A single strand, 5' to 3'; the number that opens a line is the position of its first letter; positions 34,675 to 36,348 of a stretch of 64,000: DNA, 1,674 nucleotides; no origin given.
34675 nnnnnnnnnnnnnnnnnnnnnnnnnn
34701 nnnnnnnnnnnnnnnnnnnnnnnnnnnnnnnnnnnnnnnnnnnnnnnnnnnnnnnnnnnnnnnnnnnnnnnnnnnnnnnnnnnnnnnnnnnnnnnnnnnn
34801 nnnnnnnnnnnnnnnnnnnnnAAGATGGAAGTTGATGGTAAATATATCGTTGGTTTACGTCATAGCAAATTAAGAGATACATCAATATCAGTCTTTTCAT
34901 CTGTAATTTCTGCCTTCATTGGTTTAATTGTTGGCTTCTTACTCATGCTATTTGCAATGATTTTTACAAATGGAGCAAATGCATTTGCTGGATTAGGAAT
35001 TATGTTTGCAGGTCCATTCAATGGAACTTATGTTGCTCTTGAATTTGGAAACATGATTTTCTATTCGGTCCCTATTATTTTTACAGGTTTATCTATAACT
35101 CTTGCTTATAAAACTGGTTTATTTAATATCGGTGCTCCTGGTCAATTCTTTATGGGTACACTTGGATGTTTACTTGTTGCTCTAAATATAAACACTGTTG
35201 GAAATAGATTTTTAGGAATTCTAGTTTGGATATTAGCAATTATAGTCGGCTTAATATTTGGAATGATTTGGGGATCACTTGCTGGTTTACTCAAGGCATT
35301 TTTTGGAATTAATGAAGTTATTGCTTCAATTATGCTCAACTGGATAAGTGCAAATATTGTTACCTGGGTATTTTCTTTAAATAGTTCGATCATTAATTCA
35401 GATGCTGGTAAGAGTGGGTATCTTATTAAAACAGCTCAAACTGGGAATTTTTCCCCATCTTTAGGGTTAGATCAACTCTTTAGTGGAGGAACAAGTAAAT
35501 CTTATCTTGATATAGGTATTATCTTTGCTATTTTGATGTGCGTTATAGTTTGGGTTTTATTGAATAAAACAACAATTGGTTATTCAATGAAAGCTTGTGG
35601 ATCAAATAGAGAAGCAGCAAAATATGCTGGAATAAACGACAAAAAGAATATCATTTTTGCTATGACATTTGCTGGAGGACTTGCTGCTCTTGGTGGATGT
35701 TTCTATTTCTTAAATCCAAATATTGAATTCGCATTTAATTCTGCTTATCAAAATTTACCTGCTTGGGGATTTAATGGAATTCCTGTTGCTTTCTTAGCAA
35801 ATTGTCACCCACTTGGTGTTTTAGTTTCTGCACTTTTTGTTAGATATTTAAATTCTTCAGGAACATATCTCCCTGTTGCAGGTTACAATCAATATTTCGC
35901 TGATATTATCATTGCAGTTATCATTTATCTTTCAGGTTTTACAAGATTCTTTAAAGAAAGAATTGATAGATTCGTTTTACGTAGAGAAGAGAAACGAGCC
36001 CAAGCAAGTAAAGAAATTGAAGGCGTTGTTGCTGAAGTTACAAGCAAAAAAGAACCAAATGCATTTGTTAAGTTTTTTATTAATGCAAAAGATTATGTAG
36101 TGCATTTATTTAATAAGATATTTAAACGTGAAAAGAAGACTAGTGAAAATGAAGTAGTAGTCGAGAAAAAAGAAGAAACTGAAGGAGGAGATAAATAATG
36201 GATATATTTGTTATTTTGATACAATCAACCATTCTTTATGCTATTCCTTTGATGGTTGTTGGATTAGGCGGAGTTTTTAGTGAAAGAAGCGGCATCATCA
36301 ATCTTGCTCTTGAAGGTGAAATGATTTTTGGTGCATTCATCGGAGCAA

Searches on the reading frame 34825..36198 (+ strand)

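Call 63: search_protein_families(library=pfam, proteins=[window:34825-36198:+], max_evalue=0.001)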
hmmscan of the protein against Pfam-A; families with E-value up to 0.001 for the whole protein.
window:34825-36198:+ (457 aa): 1 family
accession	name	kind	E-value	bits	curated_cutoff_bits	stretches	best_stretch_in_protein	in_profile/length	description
PF02653.21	BPD_transp_2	-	2.5e-41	142.1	26.8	1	76-369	4-267/269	Branched-chain amino acid transport system / permease component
